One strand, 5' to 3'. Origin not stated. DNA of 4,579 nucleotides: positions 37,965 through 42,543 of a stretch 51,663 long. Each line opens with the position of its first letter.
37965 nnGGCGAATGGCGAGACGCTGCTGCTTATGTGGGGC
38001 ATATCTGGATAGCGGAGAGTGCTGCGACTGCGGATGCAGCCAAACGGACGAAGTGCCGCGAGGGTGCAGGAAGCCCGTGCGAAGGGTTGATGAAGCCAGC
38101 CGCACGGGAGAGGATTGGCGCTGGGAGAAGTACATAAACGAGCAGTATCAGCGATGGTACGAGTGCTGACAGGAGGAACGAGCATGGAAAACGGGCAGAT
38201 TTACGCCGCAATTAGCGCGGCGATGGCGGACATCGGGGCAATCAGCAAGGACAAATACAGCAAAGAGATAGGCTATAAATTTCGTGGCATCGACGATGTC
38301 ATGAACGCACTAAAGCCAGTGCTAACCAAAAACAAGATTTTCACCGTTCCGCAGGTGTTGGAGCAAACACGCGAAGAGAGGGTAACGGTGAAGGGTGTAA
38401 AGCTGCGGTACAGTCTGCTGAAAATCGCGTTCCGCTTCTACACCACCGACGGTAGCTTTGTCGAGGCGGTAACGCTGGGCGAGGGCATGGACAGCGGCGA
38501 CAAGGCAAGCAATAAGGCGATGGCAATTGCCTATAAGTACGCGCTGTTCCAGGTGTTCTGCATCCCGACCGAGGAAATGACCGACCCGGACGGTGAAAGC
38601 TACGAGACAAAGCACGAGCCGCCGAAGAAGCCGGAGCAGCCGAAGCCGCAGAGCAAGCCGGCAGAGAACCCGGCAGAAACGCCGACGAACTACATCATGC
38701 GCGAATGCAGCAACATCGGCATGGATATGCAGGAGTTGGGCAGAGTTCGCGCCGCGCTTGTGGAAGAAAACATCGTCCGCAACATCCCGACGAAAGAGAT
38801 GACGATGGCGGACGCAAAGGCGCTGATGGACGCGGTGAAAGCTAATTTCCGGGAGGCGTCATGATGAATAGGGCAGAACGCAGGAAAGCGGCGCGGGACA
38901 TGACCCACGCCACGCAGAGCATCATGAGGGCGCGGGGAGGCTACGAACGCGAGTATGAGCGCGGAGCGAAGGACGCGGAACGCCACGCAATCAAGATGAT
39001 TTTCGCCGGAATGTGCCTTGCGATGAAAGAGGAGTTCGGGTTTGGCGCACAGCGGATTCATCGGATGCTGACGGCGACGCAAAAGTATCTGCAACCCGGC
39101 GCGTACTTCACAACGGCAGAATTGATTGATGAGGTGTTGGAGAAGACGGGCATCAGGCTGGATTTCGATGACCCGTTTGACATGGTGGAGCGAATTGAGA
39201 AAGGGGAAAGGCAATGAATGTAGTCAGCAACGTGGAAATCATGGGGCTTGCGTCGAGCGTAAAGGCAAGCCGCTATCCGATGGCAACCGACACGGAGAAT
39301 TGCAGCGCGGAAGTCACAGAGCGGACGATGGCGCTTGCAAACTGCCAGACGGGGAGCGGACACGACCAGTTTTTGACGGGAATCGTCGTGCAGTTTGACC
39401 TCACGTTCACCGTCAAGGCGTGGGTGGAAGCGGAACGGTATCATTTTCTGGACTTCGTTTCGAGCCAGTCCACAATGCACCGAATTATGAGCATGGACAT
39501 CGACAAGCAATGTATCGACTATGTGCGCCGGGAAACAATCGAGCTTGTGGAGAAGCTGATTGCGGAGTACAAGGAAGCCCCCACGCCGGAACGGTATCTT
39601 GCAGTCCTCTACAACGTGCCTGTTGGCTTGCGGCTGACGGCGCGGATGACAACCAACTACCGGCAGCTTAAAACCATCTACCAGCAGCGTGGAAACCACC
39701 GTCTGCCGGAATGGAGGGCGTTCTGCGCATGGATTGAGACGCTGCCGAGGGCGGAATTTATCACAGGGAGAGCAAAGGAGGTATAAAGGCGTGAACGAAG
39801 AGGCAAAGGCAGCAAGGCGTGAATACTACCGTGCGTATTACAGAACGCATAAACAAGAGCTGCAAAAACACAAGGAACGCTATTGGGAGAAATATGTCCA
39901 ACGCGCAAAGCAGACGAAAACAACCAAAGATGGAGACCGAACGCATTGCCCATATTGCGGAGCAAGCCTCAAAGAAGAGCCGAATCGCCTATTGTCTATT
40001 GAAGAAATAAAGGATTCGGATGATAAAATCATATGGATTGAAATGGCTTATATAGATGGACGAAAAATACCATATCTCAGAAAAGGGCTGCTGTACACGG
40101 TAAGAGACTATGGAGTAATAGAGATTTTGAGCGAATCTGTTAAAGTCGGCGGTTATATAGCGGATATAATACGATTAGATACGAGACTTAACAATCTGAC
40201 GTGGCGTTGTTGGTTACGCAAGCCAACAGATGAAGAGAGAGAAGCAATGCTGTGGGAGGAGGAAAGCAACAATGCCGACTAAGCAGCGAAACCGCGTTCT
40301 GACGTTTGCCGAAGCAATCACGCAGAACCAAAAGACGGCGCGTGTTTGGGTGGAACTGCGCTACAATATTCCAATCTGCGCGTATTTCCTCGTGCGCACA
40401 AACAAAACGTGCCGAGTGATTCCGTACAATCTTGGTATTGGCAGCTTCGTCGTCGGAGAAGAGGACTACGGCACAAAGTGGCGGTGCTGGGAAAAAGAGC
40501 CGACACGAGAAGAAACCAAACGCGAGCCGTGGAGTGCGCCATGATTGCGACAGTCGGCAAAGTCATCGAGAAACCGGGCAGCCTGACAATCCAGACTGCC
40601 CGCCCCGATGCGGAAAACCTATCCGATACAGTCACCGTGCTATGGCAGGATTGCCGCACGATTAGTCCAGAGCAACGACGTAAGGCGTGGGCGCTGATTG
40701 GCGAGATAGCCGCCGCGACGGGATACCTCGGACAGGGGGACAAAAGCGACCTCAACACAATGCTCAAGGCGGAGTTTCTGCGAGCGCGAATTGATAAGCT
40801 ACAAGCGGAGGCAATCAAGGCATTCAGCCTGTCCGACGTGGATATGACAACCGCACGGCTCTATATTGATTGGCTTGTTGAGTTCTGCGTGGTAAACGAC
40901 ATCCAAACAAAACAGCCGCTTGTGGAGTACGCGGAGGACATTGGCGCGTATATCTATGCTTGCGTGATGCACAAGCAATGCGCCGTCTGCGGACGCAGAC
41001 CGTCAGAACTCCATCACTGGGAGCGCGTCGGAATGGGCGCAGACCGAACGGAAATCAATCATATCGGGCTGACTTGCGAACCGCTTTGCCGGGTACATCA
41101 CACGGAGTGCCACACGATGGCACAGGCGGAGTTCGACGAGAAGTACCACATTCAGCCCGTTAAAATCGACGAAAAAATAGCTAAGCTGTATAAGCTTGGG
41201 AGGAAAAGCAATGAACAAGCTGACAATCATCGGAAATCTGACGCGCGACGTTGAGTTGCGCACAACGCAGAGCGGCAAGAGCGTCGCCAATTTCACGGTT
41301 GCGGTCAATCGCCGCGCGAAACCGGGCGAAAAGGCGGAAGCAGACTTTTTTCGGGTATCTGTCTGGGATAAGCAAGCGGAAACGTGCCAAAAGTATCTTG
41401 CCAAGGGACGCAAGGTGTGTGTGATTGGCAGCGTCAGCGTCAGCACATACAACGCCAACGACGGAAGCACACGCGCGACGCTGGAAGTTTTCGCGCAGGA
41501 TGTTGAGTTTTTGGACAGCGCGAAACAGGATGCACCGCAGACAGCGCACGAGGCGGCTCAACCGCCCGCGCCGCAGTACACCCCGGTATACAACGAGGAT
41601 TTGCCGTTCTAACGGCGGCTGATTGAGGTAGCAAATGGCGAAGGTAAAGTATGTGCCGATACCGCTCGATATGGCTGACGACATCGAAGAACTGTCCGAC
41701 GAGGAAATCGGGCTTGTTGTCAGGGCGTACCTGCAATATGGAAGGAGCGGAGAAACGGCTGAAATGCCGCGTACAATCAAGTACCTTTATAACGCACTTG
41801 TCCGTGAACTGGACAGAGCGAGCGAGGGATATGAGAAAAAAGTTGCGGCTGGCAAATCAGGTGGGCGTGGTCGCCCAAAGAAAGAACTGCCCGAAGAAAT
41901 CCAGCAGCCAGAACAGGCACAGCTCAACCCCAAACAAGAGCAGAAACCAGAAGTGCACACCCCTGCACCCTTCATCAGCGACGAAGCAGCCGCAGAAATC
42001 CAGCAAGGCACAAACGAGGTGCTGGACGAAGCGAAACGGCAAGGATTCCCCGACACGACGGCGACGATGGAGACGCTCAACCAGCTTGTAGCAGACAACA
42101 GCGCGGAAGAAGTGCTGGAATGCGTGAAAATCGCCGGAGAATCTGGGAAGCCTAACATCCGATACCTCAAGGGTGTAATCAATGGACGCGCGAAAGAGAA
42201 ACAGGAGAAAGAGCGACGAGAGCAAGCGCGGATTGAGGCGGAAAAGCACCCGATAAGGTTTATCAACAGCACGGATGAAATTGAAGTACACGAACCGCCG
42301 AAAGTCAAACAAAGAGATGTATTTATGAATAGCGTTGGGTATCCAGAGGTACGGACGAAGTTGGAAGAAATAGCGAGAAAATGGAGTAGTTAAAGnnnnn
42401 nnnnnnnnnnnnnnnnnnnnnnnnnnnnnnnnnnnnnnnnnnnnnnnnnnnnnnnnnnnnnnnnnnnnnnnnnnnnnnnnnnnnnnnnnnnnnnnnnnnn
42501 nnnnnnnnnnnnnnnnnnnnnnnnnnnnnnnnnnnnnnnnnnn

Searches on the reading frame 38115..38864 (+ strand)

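Call 20: search_protein_families(library=phrogs, proteins=[window:38115-38864:+], max_evalue=0.00001)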
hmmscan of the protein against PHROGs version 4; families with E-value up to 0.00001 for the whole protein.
window:38115-38864:+ (249 aa): 4 families
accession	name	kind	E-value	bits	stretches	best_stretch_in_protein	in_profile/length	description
phrog_155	-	DNA, RNA and nucleotide metabolism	2.4e-37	130.2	1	22-244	61-267/308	Erf-like ssDNA annealing protein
phrog_21649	-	unknown function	3e-31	109.9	1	16-185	29-195/351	-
phrog_34331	-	unknown function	3.5e-15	57.3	1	28-155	22-154/239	-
phrog_2324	-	DNA, RNA and nucleotide metabolism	3.4e-08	34.3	1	22-218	4-178/193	Erf-like ssDNA annealing protein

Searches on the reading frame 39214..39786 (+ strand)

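Call 20: search_protein_families(library=phrogs, proteins=[window:39214-39786:+], max_evalue=0.00001)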
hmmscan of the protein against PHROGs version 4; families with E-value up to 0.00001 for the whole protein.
window:39214-39786:+ (190 aa): 1 family
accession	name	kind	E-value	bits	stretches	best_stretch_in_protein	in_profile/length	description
phrog_6721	-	unknown function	3.7e-49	168.3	1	4-185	10-216/218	-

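Call 41: search_protein_families(library=pfam, proteins=[window:39214-39786:+], max_evalue=0.01)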
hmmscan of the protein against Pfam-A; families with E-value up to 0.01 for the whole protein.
window:39214-39786:+ (190 aa): 0 families

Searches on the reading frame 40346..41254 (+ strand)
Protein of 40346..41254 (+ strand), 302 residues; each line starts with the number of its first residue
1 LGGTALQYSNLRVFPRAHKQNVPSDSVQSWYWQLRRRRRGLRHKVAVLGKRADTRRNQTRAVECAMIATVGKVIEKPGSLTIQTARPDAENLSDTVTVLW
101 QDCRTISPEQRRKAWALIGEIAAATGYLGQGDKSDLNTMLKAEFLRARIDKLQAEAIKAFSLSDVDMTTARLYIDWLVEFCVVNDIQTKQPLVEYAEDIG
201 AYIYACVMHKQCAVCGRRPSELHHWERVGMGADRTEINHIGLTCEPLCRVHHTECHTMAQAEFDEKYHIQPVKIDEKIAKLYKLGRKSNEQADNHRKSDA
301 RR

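Call 20: search_protein_families(library=phrogs, proteins=[window:40346-41254:+], max_evalue=0.00001)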
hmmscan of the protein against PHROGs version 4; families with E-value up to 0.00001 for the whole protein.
window:40346-41254:+ (302 aa): 3 families
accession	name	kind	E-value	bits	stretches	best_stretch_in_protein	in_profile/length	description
phrog_398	-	unknown function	3e-51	175.2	1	92-286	37-223/225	-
phrog_17884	-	unknown function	1.7e-09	38.8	1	233-292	2-62/64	-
phrog_1588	-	unknown function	4.1e-06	27.6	1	206-271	33-103/132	-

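Call 41: search_protein_families(library=pfam, proteins=[window:40346-41254:+], max_evalue=0.01)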
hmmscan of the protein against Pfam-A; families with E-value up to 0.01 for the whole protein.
window:40346-41254:+ (302 aa): 2 families
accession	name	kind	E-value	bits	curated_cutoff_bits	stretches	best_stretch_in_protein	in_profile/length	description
PF16784.11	HNHc_6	-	8e-31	107.6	26.6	1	91-285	16-204/204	Putative HNHc nuclease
PF06147.18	DUF968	-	5.6e-06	26.9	27.8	1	206-284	95-170/171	Protein of unknown function (DUF968)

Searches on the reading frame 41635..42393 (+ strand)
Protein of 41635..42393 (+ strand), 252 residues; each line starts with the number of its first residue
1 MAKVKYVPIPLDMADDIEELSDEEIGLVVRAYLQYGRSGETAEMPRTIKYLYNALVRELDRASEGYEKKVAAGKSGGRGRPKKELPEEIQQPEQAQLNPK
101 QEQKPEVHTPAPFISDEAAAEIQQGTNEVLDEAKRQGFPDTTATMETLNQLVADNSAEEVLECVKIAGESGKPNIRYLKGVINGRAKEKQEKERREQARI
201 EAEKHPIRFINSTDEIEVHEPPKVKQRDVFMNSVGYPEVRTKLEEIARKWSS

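Call 20: search_protein_families(library=phrogs, proteins=[window:41635-42393:+], max_evalue=0.00001)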
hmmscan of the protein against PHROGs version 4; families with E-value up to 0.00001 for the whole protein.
window:41635-42393:+ (252 aa): 5 families
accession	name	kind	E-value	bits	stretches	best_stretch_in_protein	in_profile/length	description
phrog_16304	-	unknown function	1.2e-10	42.7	1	8-107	8-112/244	-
phrog_15768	-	unknown function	7.9e-08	33.5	1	14-210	12-130/228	-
phrog_19415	-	unknown function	2.6e-06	28.6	1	12-106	13-96/224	-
phrog_186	-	DNA, RNA and nucleotide metabolism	3.8e-06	27.8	0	94-189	138-234/308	DnaD-like helicase loader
phrog_2562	-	DNA, RNA and nucleotide metabolism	6.6e-06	27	1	100-197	181-263/290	replication initiation protein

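Call 41: search_protein_families(library=pfam, proteins=[window:41635-42393:+], max_evalue=0.01)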
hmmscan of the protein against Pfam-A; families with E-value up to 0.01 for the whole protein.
window:41635-42393:+ (252 aa): 2 families
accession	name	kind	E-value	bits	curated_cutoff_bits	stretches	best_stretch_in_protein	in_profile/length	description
PF19808.4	DUF6291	-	3.2e-09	37.3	27.2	1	12-78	7-77/79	Family of unknown function (DUF6291)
PF07261.16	DnaB_2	-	0.0075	16.4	22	0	137-183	9-57/74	Replication initiation and membrane attachment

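Call 61: search_solved_structures(query=window:41635-42393:+, max_evalue=1, show_alignments=2)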
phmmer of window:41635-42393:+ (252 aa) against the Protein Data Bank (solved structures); distinct sequences matched with E-value up to 1: 0.

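Call 71: find_homologous_proteins(query=window:41635-42393:+, max_evalue=0.00001)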
Query window:41635-42393:+ (252 aa): 264 proteins with E <= 0.00001 among 1025 candidates; the best 120 are listed.
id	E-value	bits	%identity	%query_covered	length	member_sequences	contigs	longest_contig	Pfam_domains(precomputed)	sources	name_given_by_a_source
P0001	2.3e-158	543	100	100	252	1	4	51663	PF19808.5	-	-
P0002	1.1e-157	541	100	100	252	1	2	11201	PF19808.5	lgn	-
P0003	1.2e-157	540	100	100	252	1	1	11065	PF19808.5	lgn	-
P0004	3.2e-157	539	100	100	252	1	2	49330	PF19808.5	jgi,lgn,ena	jgi:hypothetical protein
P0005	4.6e-157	539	99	100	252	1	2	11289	PF19808.5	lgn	-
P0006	2.2e-156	536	99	100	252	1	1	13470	PF19808.5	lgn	-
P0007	2.7e-153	526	97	100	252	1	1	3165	PF19808.5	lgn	-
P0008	7.3e-153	525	97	100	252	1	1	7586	PF19808.5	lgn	-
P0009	9.9e-152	521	96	100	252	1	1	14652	PF19808.5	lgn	-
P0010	4.2e-150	516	95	100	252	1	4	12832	PF19808.5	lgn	-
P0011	1.1e-149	514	94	100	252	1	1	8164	PF19808.5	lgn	-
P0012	1.3e-149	514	94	100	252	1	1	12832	PF19808.5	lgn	-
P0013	2.1e-149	513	94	100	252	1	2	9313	PF19808.5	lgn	-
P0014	2.7e-149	513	94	100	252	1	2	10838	PF19808.5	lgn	-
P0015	4.1e-149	513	94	100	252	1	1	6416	PF19808.5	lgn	-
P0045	4.1e-144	496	90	100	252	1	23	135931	PF19808.5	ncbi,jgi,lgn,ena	jgi:hypothetical protein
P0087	7.3e-137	472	86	100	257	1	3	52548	PF19808.5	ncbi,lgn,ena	-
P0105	1.5e-133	462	86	100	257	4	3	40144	PF19808.5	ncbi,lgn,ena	-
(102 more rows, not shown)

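Call 72: list_cluster_members(proteins=[P0045, P0087, P0105])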
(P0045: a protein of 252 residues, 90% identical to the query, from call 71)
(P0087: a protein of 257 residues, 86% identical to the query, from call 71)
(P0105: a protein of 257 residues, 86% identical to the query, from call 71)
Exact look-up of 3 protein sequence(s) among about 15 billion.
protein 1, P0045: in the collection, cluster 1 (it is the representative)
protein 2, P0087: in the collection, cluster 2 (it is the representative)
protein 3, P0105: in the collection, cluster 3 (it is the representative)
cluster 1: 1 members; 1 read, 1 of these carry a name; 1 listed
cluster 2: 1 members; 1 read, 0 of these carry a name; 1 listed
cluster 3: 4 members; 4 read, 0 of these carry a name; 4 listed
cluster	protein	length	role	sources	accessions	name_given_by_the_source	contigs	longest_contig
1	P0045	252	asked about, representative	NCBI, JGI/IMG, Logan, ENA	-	hypothetical protein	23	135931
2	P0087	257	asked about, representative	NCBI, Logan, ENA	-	-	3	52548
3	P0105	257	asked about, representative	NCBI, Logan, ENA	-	-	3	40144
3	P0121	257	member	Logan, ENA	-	-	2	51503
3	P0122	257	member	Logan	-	-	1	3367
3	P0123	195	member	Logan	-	-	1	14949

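Call 82: predict_structure(alignment_id=A1)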
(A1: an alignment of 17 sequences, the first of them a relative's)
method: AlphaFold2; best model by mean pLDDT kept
length: 252 residues; sequences in the alignment: 17
mean_pLDDT: 64.2   pTM: 0.33
mean pLDDT of the five models: 64.2, 64.1, 63.8, 63.3, 61.0
residues with pLDDT >= 90: 2; 70-90: 125; 50-70: 43; < 50: 82
segments of 3 or more residues with pLDDT < 50: 1-5, 65-113, 208-227, 229-231, 233-235
pLDDT, mean of each block of 10 residues (from residue 1): 51 75 89 83 87 82 49 30 32 36 38 53 73 85 80 83 86 84 83 78 56 35 46 52 62 49
secondary structure, 60 per line:
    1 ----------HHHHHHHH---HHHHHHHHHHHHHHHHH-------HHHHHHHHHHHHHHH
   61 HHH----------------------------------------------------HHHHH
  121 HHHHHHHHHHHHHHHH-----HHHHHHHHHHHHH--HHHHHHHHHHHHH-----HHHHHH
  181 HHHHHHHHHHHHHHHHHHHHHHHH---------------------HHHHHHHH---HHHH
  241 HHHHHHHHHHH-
elements in order: H11-18 H22-38 H46-63 H116-136 H142-154 H157-169 H175-204 H226-233 H237-251

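Call 85: fold_search(model_id=the predicted structure, library=pdb)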
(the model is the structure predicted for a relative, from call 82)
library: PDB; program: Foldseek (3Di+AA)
matches with E <= 10: 55; with E <= 0.001: 0
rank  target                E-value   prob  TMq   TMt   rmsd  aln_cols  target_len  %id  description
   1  8hpo_B                1.8e+00  0.03  0.12  0.06  35.0       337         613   13  Cryo-EM structure of a SIN3/HDAC complex from budding yeast (released 2023-05-03)
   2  8xvg_E                2.1e+00  0.44  0.19  0.12   3.7        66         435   12  Structure of human NuA4/TIP60 complex (released 2024-07-24)
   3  5xtb_H                2.1e+00  0.06  0.11  0.21  17.6       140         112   14  Cryo-EM structure of human respiratory complex I matrix arm (released 2017-08-30)
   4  4nqa_I                2.2e+00  0.04  0.10  0.07  21.9       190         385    8  Crystal structure of liganded hRXR-alpha/hLXR-beta heterodimer on DNA (released 2014-02-26)
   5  6k0r_F                2.8e+00  0.44  0.25  0.21   3.6        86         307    8  Ruvbl1-Ruvbl2 with truncated domain II in complex with phosphorylated Cordycepin (released 2020-05-06)
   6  2xsz_B                2.8e+00  0.30  0.23  0.19   4.5        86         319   13  The dodecameric human RuvBL1:RuvBL2 complex with truncated domains II (released 2011-10-05)
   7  5oao_MODEL_1_A        3.1e+00  0.10  0.13  0.35  10.3        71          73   15  Solution structure of the complexed RCD1-RST (released 2018-04-18)
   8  2xsz_C                3.3e+00  0.28  0.22  0.18   4.5        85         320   13  The dodecameric human RuvBL1:RuvBL2 complex with truncated domains II (released 2011-10-05)
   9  9c57_A                3.7e+00  0.30  0.19  0.12   3.8        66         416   12  Reconstituted P400 Subcomplex of the human TIP60 complex (released 2024-08-21)
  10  8snb_6Q               3.7e+00  0.04  0.11  0.13  43.0       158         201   14  atomic model of sea urchin sperm doublet microtubule (48-nm periodicity) (released 2023-06-28)
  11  6k0r_G                3.9e+00  0.25  0.19  0.16   3.7        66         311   12  Ruvbl1-Ruvbl2 with truncated domain II in complex with phosphorylated Cordycepin (released 2020-05-06)
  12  4nqa_B                4.2e+00  0.02  0.11  0.08  19.4       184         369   14  Crystal structure of liganded hRXR-alpha/hLXR-beta heterodimer on DNA (released 2014-02-26)
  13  9kyw_A                4.4e+00  0.07  0.16  0.23  19.9       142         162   10  The scaffold C-loop of phage P22 (released 2025-02-26)
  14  6hts_A                4.7e+00  0.21  0.19  0.12   3.8        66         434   11  Cryo-EM structure of the human INO80 complex bound to nucleosome (released 2018-11-07)
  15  2xsz_A                4.7e+00  0.15  0.20  0.17   5.9        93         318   14  The dodecameric human RuvBL1:RuvBL2 complex with truncated domains II (released 2011-10-05)
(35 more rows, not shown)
